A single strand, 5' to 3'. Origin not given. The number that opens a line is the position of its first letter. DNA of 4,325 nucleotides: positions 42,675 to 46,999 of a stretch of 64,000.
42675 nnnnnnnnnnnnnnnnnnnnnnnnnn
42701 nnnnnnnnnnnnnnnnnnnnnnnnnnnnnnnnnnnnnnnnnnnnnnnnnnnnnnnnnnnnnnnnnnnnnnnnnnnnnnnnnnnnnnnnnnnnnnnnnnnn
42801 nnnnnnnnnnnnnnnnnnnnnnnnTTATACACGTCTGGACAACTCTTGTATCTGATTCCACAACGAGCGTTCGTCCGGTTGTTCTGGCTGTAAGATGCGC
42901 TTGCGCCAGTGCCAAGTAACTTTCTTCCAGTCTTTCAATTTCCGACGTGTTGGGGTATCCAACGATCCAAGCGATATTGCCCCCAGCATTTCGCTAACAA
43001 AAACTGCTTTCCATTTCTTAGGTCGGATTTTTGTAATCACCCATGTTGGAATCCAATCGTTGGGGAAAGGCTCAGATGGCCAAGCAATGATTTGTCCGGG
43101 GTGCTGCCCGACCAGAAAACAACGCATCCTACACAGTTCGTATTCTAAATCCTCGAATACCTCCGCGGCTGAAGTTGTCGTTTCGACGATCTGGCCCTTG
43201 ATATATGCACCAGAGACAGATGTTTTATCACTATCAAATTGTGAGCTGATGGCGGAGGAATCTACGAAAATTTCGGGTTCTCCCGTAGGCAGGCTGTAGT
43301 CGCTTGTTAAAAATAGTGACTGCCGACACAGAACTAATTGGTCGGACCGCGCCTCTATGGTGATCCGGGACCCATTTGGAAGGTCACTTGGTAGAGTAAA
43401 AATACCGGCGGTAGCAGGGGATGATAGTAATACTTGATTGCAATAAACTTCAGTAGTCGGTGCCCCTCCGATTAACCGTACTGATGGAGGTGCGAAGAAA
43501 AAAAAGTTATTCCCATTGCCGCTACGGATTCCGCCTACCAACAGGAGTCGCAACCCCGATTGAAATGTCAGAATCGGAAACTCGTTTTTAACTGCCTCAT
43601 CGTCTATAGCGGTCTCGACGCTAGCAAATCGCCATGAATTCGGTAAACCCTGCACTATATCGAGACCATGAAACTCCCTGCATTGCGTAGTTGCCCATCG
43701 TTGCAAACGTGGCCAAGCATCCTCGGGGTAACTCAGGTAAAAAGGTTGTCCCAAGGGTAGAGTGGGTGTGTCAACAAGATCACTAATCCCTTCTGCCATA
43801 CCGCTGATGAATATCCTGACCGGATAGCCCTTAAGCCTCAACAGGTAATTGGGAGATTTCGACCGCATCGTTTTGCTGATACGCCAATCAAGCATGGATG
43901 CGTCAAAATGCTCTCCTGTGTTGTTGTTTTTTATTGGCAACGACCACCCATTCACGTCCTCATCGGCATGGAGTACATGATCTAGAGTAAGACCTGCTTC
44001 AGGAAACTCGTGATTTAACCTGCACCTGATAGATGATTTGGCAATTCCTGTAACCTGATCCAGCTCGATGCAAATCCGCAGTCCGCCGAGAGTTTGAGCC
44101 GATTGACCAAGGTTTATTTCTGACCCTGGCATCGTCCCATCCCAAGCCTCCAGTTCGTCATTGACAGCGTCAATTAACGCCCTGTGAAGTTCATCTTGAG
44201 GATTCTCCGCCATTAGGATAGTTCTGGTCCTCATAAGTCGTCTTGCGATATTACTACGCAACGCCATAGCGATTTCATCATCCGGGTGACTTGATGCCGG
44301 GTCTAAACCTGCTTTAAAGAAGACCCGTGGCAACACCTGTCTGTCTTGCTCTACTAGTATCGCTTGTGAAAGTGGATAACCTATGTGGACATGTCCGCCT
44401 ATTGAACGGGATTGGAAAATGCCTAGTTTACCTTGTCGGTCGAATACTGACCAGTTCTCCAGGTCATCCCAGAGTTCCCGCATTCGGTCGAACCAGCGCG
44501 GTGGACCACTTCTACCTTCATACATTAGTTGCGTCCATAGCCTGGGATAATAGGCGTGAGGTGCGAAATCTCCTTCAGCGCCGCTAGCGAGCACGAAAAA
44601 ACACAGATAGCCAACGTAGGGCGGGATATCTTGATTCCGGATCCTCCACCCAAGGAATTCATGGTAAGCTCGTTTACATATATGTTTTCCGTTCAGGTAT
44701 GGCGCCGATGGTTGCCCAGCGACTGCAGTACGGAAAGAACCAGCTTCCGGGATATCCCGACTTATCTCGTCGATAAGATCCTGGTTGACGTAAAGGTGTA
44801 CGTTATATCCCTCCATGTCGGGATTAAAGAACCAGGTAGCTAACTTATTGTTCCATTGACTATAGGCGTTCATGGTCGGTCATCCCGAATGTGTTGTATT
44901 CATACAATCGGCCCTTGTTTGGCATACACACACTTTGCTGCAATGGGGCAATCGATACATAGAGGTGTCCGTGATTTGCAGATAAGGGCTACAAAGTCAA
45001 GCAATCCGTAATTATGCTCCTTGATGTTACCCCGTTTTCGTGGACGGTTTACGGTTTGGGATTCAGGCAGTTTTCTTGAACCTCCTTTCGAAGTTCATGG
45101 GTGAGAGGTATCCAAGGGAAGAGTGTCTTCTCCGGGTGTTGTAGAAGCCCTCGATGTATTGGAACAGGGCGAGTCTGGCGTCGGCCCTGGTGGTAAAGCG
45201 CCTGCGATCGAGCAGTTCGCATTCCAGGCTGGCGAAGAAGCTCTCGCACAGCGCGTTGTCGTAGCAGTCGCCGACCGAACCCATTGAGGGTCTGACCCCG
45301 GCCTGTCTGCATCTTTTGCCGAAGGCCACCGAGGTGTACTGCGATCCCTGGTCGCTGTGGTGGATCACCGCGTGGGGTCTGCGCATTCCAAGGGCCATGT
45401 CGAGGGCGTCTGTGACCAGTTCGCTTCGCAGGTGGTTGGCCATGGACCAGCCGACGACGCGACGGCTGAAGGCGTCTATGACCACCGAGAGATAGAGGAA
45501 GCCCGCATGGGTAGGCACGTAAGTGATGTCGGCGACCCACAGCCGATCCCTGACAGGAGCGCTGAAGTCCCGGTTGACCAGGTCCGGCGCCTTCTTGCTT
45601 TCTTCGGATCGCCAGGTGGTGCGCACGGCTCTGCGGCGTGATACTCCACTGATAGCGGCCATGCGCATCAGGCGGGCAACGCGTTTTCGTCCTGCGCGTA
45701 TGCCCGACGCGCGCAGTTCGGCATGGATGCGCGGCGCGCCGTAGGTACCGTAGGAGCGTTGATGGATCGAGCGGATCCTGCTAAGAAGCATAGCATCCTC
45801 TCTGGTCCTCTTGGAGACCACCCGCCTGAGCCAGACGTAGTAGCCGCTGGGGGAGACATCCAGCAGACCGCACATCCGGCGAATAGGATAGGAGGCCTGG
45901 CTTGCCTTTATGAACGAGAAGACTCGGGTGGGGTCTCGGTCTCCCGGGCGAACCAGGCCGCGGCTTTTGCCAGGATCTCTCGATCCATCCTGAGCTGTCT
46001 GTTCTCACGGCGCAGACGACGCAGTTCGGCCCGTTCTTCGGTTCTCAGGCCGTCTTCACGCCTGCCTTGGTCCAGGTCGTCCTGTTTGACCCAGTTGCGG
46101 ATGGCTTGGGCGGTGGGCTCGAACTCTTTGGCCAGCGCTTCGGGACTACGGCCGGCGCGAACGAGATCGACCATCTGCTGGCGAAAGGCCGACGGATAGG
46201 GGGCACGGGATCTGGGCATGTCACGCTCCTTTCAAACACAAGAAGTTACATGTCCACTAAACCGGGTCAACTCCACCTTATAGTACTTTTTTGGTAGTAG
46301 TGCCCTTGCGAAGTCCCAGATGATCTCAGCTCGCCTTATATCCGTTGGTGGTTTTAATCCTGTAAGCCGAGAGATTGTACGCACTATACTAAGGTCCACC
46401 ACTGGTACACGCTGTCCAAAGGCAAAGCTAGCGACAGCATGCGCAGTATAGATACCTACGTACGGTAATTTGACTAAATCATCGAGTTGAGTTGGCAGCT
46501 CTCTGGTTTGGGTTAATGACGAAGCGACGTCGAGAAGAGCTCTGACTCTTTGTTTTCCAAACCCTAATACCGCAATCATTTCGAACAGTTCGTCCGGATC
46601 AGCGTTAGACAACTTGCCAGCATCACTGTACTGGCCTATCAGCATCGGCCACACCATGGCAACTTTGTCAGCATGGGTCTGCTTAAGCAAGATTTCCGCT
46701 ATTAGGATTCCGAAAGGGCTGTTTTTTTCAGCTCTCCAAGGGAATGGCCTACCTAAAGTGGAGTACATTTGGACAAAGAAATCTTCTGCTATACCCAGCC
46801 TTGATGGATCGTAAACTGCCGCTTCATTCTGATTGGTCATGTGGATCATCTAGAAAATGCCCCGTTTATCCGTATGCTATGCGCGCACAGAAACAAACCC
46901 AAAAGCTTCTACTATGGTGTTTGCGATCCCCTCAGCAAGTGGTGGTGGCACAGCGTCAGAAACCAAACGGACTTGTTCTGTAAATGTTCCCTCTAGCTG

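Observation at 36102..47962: Type II Druantia-like anti-phage locus (C5-MTase - Mig glycosylase - two unknowns - giant helicase/DUF1998 protein) on a low-GC island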

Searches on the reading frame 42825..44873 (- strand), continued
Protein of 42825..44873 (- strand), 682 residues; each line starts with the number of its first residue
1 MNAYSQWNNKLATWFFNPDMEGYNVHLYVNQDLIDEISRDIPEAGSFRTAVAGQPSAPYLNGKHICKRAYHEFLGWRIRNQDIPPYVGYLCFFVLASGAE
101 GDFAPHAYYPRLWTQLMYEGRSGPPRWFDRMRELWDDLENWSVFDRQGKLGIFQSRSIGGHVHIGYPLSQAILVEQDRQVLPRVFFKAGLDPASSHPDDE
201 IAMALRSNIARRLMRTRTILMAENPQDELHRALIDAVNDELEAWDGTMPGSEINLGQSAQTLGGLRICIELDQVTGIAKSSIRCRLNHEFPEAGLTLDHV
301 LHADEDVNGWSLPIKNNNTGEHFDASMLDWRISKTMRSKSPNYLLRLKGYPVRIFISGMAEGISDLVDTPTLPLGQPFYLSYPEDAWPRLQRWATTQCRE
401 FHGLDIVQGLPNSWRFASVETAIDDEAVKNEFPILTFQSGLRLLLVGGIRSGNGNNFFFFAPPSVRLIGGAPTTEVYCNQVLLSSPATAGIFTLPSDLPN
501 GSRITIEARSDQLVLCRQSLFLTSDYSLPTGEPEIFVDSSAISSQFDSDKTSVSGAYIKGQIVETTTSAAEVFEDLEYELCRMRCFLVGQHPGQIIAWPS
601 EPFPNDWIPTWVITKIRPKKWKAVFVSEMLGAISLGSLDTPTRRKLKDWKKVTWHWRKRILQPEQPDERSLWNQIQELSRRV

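Call 59: get_annotated_region(hit=H8, flank=12000)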
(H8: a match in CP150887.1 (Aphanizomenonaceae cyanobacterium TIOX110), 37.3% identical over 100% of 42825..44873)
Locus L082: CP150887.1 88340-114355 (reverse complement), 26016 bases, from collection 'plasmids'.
description: Aphanizomenonaceae cyanobacterium TIOX110 plasmid unnamed, complete sequence
organism: Aphanizomenonaceae cyanobacterium TIOX110 (NCBI taxid 3133117)
taxonomy: Bacteria; Cyanobacteriota; Cyanophyceae; Nostocales; Aphanizomenonaceae; ; Aphanizomenonaceae cyanobacterium TIOX110
host: -; source: -; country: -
typing (MOB-suite, as given by PLSDB): non-mobilizable; replicon rep_cluster_345; mating-pair formation MPF_T
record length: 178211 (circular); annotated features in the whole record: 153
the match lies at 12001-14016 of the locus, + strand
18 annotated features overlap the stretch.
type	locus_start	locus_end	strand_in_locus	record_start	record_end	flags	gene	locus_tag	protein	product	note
CDS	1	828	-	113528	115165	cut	-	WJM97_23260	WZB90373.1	type III-B CRISPR-associated protein Cas10/Cmr2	-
CDS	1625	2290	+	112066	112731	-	-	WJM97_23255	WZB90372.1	hypothetical protein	-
CDS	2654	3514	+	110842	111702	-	-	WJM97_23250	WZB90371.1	Rpn family recombination-promoting nuclease/putative transposase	-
CDS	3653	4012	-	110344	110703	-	-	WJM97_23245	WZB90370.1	hypothetical protein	-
CDS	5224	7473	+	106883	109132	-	-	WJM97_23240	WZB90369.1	WYL domain-containing protein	-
CDS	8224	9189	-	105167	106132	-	-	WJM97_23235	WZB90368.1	tyrosine-type recombinase/integrase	-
CDS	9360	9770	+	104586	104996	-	-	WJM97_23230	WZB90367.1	four helix bundle protein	-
CDS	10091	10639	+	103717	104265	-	-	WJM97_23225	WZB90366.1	hypothetical protein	-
CDS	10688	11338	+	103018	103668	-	-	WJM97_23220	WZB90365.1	site-specific integrase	-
CDS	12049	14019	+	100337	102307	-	-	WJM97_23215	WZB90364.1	hypothetical protein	-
CDS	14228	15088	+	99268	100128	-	-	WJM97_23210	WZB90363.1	hypothetical protein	-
CDS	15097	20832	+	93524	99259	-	-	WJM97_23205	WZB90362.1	DEAD/DEAH box helicase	-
CDS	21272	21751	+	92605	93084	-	-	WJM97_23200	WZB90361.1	type II toxin-antitoxin system antitoxin SocA domain-containing protein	-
CDS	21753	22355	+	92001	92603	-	-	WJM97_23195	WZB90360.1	type II toxin-antitoxin system PemK/MazF family toxin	-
CDS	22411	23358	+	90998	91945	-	-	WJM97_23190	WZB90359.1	IS630 family transposase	-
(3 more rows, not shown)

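Call 63: search_solved_structures(query=A1, max_evalue=1)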
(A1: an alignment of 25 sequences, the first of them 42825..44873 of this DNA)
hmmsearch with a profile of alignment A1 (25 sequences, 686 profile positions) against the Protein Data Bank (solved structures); distinct sequences matched with E-value up to 1: 1.
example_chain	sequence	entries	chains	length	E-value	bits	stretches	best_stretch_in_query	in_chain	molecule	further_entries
7vdv_Y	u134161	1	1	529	0.095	14.1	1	365-460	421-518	SWI/SNF-related matrix-associated actin-dependent regulator of chromatin subfamily D membe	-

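Call 70: fold_search(model_id=the predicted structure, library=pdb)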
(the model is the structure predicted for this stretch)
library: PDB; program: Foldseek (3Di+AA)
matches with E <= 10: 446; with E <= 0.001: 0
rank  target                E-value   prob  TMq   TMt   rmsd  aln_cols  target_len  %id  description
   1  3cb4_A                1.5e-02  0.16  0.09  0.11  23.0       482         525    9  The Crystal Structure of LepA (released 2008-03-18)
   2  9g93_A                2.9e-02  0.20  0.12  0.13  21.9       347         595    8  CryoET structure of the in vitro grown Bacillus anthracis Sap S-layer (released 2024-12-18)
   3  7qg9_A                3.6e-02  0.15  0.09  0.12  20.6       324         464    5  Tail tip of siphophage T5 : common core proteins (released 2022-12-21)
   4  5nok_A                5.5e-02  0.38  0.11  0.11  17.4       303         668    8  Polysaccharide Lyase BACCELL_00875 (released 2017-06-28)
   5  1rhf_A                6.2e-02  0.38  0.10  0.30  13.0       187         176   12  Crystal Structure of human Tyro3-D1D2 (released 2004-03-23)
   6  5jde_A                6.2e-02  0.15  0.08  0.18  25.0       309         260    6  Crystal structure of I9-I11 tandem from titin (P1) (released 2016-09-14)
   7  9a76_A                7.2e-02  0.11  0.09  0.10  19.0       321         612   10  Integrative model of LEPA-CSHA by crosslinking MS and deep learning (released 2024-09-18)
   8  5no8_A                8.5e-02  0.21  0.11  0.11  19.1       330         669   10  Polysaccharide Lyase BACCELL_00875 (released 2017-06-28)
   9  5k6z_A                9.0e-02  0.12  0.11  0.18  17.0       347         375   12  Sidekick chimera containing sidekick-2 immunoglobulin domains 1-2 and sidekick-1 immunoglobulin domains 3-4 (released 2016-09-28)
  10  5ngj_A                9.0e-02  0.12  0.09  0.13  20.6       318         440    7  Crystal structure of pb6, major tail tube protein of bacteriophage T5 (released 2018-01-03)
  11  8s80_A                9.4e-02  0.18  0.10  0.24  13.9       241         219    7  Domains 4 and 5 of Sap S-layer protein from Bacillus anthracis (released 2024-11-20)
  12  2zqk_B                1.1e-01  0.75  0.09  0.27   6.1        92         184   17  Crystal structure of intimin-Tir68 complex (released 2009-08-18)
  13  8hqz_p                1.1e-01  0.10  0.09  0.12  21.8       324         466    6  Baseplate of DT57C bacteriophage in the full state (released 2023-12-13)
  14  2ywf                  1.1e-01  0.09  0.08  0.10  19.3       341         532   10  Crystal structure of GMPPNP-bound LepA from Aquifex aeolicus (released 2008-04-29)
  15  8s80_B                1.2e-01  0.20  0.10  0.26  13.1       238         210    8  Domains 4 and 5 of Sap S-layer protein from Bacillus anthracis (released 2024-11-20)
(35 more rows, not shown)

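Call 72: find_encoding_contigs(protein=P0241, flank=10000, max_places=4)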
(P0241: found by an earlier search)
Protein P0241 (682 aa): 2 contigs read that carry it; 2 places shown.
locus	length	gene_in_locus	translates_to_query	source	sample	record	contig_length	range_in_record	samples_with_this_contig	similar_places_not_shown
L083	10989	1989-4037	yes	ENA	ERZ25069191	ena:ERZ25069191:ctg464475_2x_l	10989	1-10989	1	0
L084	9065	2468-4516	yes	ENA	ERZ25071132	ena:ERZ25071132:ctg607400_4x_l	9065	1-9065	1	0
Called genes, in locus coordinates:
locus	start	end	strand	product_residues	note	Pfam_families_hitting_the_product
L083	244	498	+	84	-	PF00145:DNA_methylase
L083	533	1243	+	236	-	PF00145:DNA_methylase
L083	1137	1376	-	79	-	-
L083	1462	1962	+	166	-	PF00730:HhH-GPD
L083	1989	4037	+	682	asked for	-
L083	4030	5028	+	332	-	-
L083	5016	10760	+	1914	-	PF00270:DEAD, PF27116:YjiV_N (faint), PF00271:Helicase_C (weak)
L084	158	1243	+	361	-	PF00145:DNA_methylase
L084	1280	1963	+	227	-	PF00730:HhH-GPD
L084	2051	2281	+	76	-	PF13683:rve_3, PF13333:rve_2 (weak)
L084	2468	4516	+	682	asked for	-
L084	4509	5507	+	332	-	-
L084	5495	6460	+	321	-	PF00270:DEAD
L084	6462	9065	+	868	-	?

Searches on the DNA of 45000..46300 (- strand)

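Call 15: search_dna_similar(query=window:45000-46300:-, collection=plasmids, mode=near, max_rows=12)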
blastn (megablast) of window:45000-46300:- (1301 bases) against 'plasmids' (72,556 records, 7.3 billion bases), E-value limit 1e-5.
Records with a match: 7; places in all: 12; records where one place covers at least 80% of the query: 0.
Best place of each record, by identity: 80-90% 2; 60-80% 5.
By first word of the organism name: Cupriavidus 4; Ralstonia 3.
By predicted mobility (MOB-suite, as given by PLSDB): mobilizable 3; non-mobilizable 3; conjugative 1.
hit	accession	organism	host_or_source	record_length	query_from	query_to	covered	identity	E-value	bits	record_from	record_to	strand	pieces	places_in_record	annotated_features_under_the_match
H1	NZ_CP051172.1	Ralstonia pseudosolanacearum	Whole organism,potato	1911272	283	1166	68%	69.8%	7e-21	110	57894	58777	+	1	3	none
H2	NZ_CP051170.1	Ralstonia pseudosolanacearum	Whole organism,potato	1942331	283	1166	68%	69.8%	7e-21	110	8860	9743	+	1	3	none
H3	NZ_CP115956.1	Ralstonia pseudosolanacearum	Solanum tuberosum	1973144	283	1166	68%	69.7%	3e-19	104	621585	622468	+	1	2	none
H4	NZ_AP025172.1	Cupriavidus sp. P-10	-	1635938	100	365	20%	75.6%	7e-26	126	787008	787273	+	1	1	none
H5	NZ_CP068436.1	Cupriavidus necator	heavy metal containmented soil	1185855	114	364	19%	73.4%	7e-16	94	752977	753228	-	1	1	none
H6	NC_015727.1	Cupriavidus necator N-1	soil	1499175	289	365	6%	88.3%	7e-16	94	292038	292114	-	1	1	record has no annotation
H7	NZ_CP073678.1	Cupriavidus sp. KK10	Isolate,A bacterial consortium from ...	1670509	289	365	6%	88.3%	7e-16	94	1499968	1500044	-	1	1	none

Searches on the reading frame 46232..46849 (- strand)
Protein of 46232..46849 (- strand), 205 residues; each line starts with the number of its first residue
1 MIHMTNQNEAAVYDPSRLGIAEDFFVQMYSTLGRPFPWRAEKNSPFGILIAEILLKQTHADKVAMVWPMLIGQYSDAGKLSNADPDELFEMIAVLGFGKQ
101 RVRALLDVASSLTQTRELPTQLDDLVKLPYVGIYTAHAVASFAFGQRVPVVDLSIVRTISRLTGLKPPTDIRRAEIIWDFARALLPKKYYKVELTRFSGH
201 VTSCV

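Call 3: search_protein_families(library=pfam, proteins=[window:46232-46849:-], max_evalue=0.01)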
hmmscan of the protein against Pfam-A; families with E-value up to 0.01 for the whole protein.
window:46232-46849:- (205 aa): 2 families
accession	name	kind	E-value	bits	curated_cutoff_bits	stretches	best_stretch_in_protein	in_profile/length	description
PF00730.31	HhH-GPD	-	5e-12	46.5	26.2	1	50-179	1-104/108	HhH-GPD superfamily base excision DNA repair protein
PF00633.29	HHH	-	0.0071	16.6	24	0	118-142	6-30/30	Helix-hairpin-helix motif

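Call 4: search_protein_families(library=padloc, proteins=[window:46232-46849:-], max_evalue=0.01)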
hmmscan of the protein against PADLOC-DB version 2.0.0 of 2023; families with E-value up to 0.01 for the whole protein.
window:46232-46849:- (205 aa): 1 family
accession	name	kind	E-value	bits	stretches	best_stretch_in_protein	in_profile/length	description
PDLC03398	REase_II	-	1.8e-17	61.7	1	27-187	18-179/221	Type II nicking endonuclease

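Call 5: search_protein_families(library=ncbifam, proteins=[window:46232-46849:-], max_evalue=0.01)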
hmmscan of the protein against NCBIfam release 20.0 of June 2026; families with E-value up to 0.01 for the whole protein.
window:46232-46849:- (205 aa): 4 families
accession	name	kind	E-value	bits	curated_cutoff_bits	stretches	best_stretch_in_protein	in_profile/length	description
TIGR01084.1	mutY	equivalog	1.1e-26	94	286.5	1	26-188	7-173/277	A/G-specific adenine glycosylase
NF008132.0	PRK10880.1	equivalog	4e-15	55.7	427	1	26-167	12-154/351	A/G-specific adenine glycosylase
TIGR01083.1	nth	equivalog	8e-15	55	211.7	1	43-171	25-154/192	endonuclease III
NF010488.0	PRK13910.1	equivalog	6.6e-09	35.6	471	1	74-171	23-121/290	adenine-specific DNA glycosylase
